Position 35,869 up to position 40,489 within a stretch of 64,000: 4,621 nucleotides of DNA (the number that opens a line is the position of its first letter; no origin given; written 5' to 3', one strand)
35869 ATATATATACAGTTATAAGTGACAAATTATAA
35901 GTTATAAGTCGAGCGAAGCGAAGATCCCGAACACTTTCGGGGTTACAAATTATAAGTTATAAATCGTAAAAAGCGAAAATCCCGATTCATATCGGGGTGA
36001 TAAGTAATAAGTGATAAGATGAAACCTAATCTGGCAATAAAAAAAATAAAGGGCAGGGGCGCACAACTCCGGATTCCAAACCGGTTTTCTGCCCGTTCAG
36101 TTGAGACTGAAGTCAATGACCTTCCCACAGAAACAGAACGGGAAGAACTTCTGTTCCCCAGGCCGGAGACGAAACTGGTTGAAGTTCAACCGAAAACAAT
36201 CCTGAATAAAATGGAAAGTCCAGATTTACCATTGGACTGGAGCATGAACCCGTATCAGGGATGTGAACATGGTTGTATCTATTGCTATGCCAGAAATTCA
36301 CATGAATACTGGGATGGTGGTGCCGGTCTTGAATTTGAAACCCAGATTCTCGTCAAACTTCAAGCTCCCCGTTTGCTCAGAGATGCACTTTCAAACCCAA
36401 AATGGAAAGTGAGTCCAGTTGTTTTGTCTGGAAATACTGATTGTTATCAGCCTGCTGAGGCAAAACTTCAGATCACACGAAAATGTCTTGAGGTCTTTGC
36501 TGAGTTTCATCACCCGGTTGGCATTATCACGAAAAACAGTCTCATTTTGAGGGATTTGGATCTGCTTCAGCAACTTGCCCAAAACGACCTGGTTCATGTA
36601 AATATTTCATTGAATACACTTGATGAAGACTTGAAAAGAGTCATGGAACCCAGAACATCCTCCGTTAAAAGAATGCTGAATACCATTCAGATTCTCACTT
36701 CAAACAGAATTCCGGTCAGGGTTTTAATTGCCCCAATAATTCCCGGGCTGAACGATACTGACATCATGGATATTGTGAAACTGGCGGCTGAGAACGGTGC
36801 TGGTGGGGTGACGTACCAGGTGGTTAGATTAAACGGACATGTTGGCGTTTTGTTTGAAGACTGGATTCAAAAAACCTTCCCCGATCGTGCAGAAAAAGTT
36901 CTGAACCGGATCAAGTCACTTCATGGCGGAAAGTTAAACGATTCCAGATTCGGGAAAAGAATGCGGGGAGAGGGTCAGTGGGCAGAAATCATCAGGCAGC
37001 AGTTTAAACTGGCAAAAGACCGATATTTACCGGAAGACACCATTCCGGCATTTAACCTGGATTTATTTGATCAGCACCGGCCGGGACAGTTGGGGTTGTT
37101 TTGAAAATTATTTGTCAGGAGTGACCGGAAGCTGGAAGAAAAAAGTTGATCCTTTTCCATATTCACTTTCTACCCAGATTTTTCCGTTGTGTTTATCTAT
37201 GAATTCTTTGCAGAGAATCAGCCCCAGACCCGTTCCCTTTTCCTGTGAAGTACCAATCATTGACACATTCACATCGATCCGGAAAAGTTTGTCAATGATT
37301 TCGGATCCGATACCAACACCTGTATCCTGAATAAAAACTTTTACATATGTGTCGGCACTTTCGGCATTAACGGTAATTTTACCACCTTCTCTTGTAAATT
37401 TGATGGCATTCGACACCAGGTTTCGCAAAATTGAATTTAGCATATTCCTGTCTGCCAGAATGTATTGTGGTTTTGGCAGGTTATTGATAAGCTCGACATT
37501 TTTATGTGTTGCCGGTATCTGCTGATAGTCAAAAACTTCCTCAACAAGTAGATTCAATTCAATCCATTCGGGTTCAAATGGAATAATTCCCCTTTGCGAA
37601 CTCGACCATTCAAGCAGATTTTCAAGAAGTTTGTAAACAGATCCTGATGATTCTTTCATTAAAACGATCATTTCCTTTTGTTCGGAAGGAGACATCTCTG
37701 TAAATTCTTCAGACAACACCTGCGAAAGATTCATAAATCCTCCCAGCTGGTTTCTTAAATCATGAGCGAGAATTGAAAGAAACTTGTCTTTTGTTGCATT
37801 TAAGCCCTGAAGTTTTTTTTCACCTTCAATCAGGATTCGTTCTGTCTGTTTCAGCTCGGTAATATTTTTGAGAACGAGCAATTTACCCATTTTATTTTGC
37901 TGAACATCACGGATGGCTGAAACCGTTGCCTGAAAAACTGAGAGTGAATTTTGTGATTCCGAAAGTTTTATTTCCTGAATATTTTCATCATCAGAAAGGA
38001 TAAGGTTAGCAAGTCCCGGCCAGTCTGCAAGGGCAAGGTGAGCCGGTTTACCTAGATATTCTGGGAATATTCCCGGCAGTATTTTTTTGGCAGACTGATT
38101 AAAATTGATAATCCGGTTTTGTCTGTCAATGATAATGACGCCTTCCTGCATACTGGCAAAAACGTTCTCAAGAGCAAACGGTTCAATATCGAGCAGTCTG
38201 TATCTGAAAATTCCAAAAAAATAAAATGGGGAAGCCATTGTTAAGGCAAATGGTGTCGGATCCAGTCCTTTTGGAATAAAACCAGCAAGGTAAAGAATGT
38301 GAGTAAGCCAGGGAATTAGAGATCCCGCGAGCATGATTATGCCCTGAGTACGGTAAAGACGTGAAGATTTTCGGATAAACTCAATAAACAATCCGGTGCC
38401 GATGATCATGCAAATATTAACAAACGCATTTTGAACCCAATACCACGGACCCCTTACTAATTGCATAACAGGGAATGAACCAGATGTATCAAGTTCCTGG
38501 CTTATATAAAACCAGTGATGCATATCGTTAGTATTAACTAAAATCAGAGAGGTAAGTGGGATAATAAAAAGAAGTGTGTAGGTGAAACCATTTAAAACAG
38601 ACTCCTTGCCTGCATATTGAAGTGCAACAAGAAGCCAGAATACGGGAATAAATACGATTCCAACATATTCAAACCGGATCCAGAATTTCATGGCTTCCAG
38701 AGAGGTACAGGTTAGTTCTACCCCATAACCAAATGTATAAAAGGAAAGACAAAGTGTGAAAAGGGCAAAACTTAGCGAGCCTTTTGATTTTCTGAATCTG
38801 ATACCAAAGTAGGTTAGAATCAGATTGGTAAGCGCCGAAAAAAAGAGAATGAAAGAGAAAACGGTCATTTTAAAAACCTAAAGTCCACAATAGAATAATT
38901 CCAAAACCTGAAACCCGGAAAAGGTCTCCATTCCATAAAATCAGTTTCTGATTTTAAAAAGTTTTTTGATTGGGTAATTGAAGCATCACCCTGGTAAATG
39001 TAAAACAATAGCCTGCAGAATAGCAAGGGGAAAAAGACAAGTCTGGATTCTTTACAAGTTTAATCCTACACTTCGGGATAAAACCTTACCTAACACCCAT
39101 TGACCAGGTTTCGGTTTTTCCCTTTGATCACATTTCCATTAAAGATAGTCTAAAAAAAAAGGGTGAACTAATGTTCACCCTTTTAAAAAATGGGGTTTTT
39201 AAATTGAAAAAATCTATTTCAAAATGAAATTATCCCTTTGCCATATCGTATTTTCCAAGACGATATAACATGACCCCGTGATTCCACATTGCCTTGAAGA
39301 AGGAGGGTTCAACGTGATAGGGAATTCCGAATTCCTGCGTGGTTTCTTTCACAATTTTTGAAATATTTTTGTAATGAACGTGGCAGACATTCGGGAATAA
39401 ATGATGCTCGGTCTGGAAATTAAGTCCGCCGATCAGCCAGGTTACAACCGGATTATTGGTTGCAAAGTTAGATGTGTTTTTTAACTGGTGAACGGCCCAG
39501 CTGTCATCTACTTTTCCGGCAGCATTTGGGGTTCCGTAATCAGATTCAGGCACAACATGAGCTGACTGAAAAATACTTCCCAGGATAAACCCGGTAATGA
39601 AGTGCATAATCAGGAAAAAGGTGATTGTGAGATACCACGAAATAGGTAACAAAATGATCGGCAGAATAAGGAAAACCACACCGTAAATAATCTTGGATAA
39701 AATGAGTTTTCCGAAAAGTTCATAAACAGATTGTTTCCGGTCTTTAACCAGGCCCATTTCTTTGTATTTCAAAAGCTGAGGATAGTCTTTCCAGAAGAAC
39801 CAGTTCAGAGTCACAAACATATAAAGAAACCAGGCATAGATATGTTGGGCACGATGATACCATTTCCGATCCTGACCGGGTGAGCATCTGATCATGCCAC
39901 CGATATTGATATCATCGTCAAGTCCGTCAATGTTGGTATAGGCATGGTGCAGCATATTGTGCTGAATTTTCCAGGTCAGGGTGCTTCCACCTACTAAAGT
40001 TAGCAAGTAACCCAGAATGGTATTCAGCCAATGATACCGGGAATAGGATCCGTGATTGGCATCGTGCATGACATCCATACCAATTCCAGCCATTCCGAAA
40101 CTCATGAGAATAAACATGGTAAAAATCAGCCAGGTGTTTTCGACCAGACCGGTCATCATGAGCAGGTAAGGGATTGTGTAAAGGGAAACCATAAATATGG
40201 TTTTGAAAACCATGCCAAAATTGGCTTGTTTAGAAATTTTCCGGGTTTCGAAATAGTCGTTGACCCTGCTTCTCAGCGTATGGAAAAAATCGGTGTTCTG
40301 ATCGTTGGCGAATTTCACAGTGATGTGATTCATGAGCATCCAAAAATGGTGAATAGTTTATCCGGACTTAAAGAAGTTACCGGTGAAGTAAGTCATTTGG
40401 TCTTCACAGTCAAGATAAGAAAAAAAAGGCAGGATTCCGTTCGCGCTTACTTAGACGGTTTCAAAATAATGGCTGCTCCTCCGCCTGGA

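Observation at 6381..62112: Window-wide system of degenerate 7-nt tandem tracts at gene ends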

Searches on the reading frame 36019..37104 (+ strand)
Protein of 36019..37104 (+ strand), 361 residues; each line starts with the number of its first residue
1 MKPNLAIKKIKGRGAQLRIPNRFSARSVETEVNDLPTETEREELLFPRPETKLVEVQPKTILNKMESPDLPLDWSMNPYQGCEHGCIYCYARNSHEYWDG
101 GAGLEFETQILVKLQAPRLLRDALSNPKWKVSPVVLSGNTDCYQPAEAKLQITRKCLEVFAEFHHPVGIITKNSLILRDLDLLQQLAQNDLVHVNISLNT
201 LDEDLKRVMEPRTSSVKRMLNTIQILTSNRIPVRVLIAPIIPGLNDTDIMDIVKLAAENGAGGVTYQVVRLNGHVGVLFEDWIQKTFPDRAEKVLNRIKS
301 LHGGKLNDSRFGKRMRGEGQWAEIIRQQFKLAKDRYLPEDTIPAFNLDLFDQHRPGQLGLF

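Call 27: search_protein_families(library=pfam, proteins=[window:36019-37104:+])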
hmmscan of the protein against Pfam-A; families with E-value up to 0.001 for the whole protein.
window:36019-37104:+ (361 aa): 1 family
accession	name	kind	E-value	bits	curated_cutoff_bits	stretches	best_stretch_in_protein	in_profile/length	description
PF04055.27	Radical_SAM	-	1.6e-20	74.4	29.5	1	76-256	1-166/166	Radical SAM superfamily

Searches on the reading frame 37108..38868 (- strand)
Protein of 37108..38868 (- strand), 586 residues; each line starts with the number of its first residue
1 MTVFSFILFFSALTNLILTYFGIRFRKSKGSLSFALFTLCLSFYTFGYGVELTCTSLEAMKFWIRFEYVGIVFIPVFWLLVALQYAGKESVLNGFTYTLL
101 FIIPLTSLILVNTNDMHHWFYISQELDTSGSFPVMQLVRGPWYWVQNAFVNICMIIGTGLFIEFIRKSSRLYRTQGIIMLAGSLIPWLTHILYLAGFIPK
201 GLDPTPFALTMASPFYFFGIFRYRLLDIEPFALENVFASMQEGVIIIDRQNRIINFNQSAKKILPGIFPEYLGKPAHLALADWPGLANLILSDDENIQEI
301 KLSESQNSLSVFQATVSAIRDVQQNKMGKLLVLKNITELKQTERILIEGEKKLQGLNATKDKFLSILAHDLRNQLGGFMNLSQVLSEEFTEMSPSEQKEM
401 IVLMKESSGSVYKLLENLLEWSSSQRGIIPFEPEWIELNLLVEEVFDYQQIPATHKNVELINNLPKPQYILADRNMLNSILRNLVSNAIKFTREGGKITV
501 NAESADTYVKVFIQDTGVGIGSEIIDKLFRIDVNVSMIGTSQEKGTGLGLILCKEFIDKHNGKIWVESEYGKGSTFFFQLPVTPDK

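Call 27: search_protein_families(library=pfam, proteins=[window:37108-38868:-])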
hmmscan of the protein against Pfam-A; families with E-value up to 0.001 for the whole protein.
window:37108-38868:- (586 aa): 4 families
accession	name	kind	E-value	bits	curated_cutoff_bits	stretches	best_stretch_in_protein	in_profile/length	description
PF16927.11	HisKA_7TM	-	3.8e-67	226.9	28.6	1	7-230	1-224/224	N-terminal 7TM region of histidine kinase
PF02518.31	HATPase_c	-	9.3e-25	87.7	26.4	1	473-583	2-110/111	Histidine kinase-, DNA gyrase B-, and HSP90-like ATPase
PF00512.31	HisKA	-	7.2e-08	32.8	26.9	1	360-426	2-65/66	His Kinase A (phospho-acceptor) domain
PF13188.13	PAS_8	-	0.00012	22.3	21.8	1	233-264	3-34/65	PAS domain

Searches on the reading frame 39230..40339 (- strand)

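Call 27: search_protein_families(library=pfam, proteins=[window:39230-40339:-])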
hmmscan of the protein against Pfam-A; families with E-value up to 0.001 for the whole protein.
window:39230-40339:- (369 aa): 1 family
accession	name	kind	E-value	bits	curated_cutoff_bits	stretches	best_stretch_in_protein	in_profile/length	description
PF00487.30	FA_desaturase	-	1.9e-38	133.1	29.7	1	69-343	2-251/253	Fatty acid desaturase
